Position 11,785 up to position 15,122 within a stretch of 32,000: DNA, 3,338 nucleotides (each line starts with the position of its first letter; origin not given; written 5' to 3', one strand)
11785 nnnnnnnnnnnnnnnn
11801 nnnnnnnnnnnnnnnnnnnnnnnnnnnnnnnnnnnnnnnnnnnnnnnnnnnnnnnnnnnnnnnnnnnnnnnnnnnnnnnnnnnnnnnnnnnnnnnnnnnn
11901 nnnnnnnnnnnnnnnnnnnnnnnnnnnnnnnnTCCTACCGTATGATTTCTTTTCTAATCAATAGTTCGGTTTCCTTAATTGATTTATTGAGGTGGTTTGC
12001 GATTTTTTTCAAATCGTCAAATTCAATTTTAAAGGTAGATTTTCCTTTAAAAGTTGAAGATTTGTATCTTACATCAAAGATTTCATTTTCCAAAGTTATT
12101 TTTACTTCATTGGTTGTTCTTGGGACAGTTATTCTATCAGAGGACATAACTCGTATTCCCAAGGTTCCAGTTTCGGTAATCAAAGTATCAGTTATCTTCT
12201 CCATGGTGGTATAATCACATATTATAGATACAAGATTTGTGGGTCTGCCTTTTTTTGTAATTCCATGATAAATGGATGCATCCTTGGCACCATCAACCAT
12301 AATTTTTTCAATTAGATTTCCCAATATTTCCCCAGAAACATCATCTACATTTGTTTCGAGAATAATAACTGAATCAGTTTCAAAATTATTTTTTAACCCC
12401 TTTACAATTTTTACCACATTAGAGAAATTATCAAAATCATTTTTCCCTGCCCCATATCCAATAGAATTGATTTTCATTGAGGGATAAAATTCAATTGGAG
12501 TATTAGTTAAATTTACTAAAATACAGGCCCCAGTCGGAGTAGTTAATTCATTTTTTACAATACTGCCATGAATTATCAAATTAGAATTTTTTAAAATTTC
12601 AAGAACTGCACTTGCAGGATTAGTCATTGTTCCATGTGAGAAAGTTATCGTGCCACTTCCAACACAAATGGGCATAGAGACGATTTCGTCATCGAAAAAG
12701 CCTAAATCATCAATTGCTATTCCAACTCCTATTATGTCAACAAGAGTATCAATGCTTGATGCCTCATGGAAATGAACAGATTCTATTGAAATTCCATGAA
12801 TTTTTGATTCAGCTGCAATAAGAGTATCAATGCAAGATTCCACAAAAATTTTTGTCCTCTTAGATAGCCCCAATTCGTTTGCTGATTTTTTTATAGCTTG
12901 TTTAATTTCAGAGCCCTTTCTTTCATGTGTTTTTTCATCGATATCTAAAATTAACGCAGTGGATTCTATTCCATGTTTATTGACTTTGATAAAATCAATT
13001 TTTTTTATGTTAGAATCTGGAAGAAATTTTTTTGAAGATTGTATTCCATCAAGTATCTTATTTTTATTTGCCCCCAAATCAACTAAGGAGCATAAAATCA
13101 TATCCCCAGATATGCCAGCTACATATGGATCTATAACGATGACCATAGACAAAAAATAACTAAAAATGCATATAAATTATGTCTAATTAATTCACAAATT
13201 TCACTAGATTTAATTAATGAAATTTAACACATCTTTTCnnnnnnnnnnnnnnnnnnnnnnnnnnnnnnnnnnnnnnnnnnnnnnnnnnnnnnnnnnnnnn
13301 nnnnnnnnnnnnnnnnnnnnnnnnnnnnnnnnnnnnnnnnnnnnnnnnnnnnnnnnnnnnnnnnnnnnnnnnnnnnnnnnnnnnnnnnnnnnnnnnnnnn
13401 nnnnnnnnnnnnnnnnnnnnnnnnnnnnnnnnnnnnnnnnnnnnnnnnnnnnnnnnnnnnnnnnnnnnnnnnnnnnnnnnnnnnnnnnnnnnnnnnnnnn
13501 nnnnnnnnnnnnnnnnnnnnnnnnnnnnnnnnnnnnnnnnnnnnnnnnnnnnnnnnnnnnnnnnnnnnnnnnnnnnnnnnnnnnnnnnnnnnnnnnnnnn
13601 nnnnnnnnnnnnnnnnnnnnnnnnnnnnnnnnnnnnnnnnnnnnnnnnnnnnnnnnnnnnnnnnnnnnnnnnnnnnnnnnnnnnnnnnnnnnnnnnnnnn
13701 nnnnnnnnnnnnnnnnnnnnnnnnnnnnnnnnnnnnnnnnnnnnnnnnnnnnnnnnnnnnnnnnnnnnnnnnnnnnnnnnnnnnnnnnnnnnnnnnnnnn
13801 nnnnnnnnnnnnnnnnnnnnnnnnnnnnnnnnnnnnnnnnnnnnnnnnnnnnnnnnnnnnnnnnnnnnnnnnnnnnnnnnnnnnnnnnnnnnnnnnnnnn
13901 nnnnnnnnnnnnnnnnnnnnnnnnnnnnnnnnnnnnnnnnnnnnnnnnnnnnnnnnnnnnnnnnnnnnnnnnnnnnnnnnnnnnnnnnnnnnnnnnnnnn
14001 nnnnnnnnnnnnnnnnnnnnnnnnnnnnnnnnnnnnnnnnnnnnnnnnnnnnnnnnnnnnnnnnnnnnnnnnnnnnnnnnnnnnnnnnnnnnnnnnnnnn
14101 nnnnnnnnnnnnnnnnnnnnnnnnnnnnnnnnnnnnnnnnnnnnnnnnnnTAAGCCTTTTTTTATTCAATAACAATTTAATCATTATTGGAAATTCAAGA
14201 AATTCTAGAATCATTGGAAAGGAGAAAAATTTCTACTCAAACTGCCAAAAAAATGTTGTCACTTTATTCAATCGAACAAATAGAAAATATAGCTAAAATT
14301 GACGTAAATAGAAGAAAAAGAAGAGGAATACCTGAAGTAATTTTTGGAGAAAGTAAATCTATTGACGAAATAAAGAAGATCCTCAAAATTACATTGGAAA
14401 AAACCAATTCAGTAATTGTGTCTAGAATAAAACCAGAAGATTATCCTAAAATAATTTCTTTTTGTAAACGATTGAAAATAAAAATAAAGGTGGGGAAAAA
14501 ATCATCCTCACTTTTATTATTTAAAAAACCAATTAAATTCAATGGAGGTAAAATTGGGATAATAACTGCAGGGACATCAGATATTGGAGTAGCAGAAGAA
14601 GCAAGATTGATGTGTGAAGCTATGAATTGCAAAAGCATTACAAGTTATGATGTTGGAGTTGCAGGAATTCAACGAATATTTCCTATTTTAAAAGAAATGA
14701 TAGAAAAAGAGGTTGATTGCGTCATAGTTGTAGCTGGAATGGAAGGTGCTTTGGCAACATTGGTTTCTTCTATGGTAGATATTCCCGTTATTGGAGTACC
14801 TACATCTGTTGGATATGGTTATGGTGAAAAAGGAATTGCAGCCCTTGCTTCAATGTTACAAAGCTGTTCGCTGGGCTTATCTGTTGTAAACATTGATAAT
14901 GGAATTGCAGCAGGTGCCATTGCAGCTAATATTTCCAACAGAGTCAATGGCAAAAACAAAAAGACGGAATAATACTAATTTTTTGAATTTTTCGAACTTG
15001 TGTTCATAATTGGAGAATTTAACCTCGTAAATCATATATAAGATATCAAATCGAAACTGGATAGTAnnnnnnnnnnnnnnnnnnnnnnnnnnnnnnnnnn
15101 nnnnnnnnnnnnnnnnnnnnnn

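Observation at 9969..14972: Complete nickel-pincer-nucleotide (LarB/LarC/LarE) biosynthesis cluster with no larA in a thaumarchaeal context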

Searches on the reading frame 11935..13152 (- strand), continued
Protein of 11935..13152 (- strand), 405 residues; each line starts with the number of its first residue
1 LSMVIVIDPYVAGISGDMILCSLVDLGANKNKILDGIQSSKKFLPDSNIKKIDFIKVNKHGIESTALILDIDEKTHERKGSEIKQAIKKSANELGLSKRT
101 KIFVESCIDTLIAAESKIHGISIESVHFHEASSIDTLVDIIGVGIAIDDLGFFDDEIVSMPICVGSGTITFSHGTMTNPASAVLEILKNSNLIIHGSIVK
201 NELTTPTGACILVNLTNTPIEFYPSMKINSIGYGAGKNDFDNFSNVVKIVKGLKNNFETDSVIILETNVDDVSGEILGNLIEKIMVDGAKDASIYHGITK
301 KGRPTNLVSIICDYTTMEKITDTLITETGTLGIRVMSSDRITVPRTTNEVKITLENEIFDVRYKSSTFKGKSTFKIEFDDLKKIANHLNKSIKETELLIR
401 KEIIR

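Call 55: find_related_loci(query=A1, collection=metagenome_contigs, flank=7000)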
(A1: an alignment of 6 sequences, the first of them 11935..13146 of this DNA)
Query A1 (403 aa) in metagenome_contigs; peptide patterns used: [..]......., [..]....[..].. (x = any residue, [..] = any of these).
599 stretches matched a pattern (row limit reached: there are more); 521 encode a relative of the query (tblastn E <= 1e-3); the best 80 are kept; 80 distinct loci.
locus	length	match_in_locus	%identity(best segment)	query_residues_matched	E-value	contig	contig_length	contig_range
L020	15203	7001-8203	91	1-401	0e+0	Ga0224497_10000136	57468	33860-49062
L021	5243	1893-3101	84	1-403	0e+0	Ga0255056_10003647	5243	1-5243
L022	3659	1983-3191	82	1-403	0e+0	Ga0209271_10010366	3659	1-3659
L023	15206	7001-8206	82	1-402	0e+0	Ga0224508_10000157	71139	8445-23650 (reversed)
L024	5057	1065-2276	80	1-403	0e+0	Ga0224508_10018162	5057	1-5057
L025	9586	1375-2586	79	1-403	0e+0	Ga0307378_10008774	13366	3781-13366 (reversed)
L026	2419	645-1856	78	1-403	0e+0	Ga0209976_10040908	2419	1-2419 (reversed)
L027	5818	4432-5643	77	1-403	0e+0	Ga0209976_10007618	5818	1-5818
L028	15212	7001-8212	77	1-403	0e+0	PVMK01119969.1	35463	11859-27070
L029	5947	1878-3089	76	1-403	0e+0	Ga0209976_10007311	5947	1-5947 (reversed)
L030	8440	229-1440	78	1-403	0e+0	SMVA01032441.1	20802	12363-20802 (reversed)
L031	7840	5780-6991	72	1-403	0e+0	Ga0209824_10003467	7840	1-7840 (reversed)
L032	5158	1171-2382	71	1-403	0e+0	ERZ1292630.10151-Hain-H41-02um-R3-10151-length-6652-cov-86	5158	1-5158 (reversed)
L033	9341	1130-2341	70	1-403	0e+0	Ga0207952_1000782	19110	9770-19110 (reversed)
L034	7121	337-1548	71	1-403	0e+0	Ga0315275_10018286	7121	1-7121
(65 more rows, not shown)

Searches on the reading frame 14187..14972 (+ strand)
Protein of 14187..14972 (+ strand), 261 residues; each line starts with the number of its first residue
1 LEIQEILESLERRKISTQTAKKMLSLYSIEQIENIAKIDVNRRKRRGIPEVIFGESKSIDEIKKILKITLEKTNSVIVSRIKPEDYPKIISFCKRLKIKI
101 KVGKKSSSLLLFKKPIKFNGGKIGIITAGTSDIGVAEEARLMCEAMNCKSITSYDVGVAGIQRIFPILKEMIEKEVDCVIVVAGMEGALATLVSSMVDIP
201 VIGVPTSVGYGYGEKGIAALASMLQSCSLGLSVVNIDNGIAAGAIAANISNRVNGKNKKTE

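Call 3: search_protein_families(library=pfam, proteins=[window:14187-14972:+])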
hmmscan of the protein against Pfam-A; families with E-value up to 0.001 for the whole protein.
window:14187-14972:+ (261 aa): 1 family
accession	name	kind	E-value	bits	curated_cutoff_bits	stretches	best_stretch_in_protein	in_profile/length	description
PF00731.26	AIRC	-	1.7e-16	60.6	30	1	122-251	1-128/148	AIR carboxylase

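Call 4: search_protein_families(library=ncbifam, proteins=[window:14187-14972:+])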
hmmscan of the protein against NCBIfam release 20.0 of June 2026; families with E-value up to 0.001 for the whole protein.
window:14187-14972:+ (261 aa): 2 families
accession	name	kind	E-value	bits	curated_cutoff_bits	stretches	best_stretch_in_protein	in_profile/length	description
NF033503.1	LarB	equivalog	3.8e-74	248.9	175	1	38-251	1-208/209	nickel pincer cofactor biosynthesis protein LarB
TIGR01162.1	purE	equivalog_domain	2e-10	40.4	149.6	1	123-249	1-125/156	5-(carboxyamino)imidazole ribonucleotide mutase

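Call 50: search_solved_structures(query=window:14187-14972:+, max_evalue=0.00001, show_alignments=1)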
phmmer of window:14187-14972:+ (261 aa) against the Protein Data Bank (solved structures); distinct sequences matched with E-value up to 0.00001: 3.
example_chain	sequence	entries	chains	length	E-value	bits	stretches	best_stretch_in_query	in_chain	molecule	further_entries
7mj0_A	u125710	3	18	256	8.7e-43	149.7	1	5-251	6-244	Pyridinium-3,5-biscarboxylic acid mononucleotide synthase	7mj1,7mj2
8soq_A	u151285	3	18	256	2.3e-42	148.4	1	5-251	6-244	Pyridinium-3,5-biscarboxylic acid mononucleotide synthase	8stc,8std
1o4v_A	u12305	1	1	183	4.8e-06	29.5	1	122-249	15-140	phosphoribosylaminoimidazole mutase PurE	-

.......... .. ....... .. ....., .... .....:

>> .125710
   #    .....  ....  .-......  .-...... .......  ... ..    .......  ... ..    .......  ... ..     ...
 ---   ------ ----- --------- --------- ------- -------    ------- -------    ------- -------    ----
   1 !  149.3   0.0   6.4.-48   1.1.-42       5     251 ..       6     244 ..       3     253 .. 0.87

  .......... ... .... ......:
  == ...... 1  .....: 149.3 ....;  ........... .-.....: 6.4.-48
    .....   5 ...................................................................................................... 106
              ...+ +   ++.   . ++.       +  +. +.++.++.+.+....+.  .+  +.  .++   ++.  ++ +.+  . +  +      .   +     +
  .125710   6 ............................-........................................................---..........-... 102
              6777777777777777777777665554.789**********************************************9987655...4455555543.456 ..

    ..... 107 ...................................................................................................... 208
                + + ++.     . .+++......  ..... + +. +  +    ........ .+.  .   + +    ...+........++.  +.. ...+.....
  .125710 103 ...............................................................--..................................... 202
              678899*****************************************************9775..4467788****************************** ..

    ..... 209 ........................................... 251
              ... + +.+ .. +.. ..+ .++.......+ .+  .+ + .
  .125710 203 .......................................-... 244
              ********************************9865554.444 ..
